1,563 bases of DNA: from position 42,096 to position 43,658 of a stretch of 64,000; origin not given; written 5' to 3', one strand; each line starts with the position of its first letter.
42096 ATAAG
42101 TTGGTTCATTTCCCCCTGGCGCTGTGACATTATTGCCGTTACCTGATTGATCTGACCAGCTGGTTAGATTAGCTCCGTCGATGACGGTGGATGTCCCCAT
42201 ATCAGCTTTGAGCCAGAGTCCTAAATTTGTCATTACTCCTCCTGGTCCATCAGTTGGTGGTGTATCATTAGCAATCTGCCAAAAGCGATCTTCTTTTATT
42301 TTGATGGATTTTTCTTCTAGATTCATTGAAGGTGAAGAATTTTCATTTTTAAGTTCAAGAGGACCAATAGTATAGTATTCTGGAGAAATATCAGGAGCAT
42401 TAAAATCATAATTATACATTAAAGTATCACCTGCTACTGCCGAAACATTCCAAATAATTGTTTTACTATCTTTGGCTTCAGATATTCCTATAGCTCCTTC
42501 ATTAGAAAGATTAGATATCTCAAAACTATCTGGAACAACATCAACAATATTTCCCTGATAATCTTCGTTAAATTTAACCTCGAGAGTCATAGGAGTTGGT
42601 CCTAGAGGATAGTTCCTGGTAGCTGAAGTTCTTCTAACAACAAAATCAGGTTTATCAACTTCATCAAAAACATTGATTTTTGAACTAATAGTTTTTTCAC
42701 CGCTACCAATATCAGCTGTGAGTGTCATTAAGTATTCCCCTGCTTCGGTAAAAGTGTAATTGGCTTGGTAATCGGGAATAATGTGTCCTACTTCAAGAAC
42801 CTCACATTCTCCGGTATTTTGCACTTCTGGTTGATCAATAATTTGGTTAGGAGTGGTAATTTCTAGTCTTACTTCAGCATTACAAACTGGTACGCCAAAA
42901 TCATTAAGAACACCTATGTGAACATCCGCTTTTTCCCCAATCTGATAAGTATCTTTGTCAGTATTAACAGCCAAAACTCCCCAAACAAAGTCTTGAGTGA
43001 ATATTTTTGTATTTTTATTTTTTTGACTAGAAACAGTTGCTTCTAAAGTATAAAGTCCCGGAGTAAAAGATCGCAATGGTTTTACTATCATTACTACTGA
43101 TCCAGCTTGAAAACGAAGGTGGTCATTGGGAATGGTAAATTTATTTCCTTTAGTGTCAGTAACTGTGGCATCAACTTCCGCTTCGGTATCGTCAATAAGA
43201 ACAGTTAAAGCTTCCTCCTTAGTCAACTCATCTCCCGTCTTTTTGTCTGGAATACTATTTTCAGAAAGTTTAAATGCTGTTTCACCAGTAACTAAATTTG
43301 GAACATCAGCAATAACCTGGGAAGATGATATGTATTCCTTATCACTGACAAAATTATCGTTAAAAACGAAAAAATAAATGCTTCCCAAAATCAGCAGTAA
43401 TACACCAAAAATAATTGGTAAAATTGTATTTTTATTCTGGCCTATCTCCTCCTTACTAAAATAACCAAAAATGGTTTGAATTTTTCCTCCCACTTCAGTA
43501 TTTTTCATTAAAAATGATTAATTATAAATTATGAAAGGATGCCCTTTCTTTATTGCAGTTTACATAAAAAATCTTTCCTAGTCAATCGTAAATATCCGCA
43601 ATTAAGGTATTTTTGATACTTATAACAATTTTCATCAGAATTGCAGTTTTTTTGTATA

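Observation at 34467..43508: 3013-aa surface protein with a recent ~2.9-kb internal tandem duplication and a glycan-esterase domain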

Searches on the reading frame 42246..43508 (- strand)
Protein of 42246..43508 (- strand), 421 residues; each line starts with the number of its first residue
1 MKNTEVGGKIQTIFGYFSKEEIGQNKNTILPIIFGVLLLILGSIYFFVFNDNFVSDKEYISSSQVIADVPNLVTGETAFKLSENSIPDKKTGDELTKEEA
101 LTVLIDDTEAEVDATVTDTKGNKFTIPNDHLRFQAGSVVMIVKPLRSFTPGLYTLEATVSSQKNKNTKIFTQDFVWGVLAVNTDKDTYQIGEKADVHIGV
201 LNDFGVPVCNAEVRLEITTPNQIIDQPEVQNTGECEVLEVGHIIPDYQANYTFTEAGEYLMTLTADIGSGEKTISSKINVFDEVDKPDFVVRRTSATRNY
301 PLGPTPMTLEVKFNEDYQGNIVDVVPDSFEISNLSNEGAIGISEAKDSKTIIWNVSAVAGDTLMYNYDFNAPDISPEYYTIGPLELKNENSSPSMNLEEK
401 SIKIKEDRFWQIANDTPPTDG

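Call 11: search_protein_families(library=pfam, proteins=[window:42246-43358:-], max_evalue=5)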
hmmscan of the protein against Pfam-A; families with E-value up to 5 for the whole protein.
seq(371 aa): 9 families
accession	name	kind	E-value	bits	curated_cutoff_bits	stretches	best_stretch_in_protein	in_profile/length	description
PF09134.16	Invasin_D3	-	0.0028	18.6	33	1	56-115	17-73/98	Invasin, domain 3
PF00801.26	PKD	-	0.011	16.1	23.5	1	199-228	49-78/80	PKD domain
PF18911.6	PKD_4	-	0.012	16.1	27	1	198-228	51-81/85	PKD domain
PF01835.25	MG2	-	0.021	15.6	32.8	1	131-183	4-56/96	MG2 domain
PF23616.1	Ig_GEX2_N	-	0.034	14.7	27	1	133-189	9-64/105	GEX2 N-terminal Ig-like domain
PF06234.18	TmoB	-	0.1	13.3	25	1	119-147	7-35/78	Toluene-4-monooxygenase system protein B (TmoB)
PF01833.30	TIG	-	0.11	13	20.9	0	41-83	22-61/84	IPT/TIG domain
PF13115.11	YtkA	-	0.13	13.3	25.9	1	146-213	24-84/85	YtkA-like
PF00630.25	Filamin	-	0.17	13.2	26.9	1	139-214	18-81/93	Filamin/ABP280 repeat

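Call 20: find_homologous_proteins(query=window:42246-43508:-, max_evalue=0.001)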
Query seq(421 aa) (421 aa): 26 proteins with E <= 0.001 among 4569 candidates.
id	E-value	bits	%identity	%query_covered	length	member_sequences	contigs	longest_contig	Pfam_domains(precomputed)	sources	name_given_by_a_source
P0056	2.0e-79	286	45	72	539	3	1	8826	-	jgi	-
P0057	6.5e-61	225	50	52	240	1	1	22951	PF01835.26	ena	-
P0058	1.9e-53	200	39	69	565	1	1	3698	-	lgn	-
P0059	1.0e-49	188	41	67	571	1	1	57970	PF01835.26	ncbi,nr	ncbi:hypothetical protein KKF55_01865, partial [Patescibacteria group bacterium]|nr:hypothetical pro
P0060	6.3e-49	185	38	69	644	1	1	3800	-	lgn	-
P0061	9.3e-49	185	42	59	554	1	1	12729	-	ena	-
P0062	9.1e-48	181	37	71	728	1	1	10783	-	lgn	-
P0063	4.2e-47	179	37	70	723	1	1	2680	-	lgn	-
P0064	7.1e-47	178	38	64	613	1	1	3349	-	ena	-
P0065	8.6e-45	171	36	68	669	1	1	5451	-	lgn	-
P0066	8.6e-44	168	36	69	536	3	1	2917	-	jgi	jgi:hypothetical protein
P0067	8.9e-44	168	36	67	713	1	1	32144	-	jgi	-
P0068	6.2e-43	165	45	42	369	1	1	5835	PF01835.26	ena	-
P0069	7.5e-42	162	37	64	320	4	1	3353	-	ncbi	ncbi:MAG: hypothetical protein WC353_06880, partial [Candidatus Peribacter sp.]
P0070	1.3e-41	161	37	71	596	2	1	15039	PF01835.26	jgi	jgi:hypothetical protein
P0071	5.8e-41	159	37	65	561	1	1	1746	PF01835.26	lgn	-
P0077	8.9e-29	119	35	62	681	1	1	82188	-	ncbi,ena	-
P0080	7.8e-24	102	32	62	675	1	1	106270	-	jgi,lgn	-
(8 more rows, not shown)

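Call 28: search_protein_families(library=pfam, proteins=[P0056, P0059, P0077, P0080], max_evalue=0.001)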
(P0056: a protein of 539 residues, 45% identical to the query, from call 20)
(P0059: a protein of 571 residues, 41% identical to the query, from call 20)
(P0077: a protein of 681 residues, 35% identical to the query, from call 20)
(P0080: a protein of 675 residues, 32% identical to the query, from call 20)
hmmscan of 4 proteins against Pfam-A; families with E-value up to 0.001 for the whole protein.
P0056 (539 aa): 0 families

P0059 (571 aa): 1 family
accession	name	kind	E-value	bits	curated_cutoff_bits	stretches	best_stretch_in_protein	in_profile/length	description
PF01835.25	MG2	-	8.4e-06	26.5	32.8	0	194-237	5-48/96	MG2 domain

P0077 (681 aa): 0 families

P0080 (675 aa): 0 families

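Call 31: find_encoding_contigs(protein=P0056, flank=10000, max_places=3)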
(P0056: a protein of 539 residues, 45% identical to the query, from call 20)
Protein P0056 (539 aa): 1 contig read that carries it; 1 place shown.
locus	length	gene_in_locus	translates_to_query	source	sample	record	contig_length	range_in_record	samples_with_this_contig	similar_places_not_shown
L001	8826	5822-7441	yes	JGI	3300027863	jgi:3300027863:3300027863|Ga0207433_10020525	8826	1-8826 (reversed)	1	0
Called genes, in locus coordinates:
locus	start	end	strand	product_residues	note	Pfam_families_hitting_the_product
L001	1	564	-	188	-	?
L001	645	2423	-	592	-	PF00464:SHMT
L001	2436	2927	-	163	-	PF02915:Rubrerythrin, PF21349:RUBY_RBDX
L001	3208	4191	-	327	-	PF01209:Ubie_methyltran, PF03141:Methyltransf_29, PF05401:NodS, PF08003:Methyltransf_9, PF13489:Methyltransf_23, PF02353:CMAS, PF07021:MetW, PF08241:Methyltransf_11, +4 more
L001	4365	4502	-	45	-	-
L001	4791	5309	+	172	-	PF00210:Ferritin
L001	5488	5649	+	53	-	-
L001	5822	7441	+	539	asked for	-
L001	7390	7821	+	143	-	-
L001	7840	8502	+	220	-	-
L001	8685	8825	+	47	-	?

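Call 32: find_encoding_contigs(protein=P0059, flank=10000, max_places=3)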
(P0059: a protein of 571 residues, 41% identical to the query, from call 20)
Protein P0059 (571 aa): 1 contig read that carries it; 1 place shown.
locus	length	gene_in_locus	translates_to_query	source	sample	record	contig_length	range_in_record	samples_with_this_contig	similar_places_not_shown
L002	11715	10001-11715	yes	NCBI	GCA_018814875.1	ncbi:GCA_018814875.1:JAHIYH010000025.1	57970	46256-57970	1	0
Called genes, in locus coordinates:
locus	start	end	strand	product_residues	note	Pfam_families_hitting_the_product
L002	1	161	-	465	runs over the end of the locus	PF02826:2-Hacid_dh_C (faint), PF03446:NAD_binding_2, PF03807:F420_oxidored (weak), PF00393:6PGD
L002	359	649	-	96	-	-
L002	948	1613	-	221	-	PF00923:TAL_FSA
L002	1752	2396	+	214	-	PF13529:Peptidase_C39_2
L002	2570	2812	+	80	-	PF05635:23S_rRNA_IVP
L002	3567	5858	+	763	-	PF00456:Transketolase_N, PF02779:Transket_pyr, PF02780:Transketolase_C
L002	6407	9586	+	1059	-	PF13384:HTH_23 (weak), PF13518:HTH_28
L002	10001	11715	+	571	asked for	PF01835:MG2 (faint)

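Call 76: search_solved_structures(query=A5, max_evalue=1, show_alignments=1)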
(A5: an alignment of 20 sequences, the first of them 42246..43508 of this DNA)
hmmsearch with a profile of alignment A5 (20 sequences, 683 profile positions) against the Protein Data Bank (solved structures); distinct sequences matched with E-value up to 1: 2.
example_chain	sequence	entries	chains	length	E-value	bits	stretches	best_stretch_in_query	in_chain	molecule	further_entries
7dtd_A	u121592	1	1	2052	0.57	12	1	8-151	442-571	Sodium channel protein type 1 subunit alpha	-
1fi4_A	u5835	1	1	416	0.74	11.6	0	349-414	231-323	MEVALONATE 5-DIPHOSPHATE DECARBOXYLASE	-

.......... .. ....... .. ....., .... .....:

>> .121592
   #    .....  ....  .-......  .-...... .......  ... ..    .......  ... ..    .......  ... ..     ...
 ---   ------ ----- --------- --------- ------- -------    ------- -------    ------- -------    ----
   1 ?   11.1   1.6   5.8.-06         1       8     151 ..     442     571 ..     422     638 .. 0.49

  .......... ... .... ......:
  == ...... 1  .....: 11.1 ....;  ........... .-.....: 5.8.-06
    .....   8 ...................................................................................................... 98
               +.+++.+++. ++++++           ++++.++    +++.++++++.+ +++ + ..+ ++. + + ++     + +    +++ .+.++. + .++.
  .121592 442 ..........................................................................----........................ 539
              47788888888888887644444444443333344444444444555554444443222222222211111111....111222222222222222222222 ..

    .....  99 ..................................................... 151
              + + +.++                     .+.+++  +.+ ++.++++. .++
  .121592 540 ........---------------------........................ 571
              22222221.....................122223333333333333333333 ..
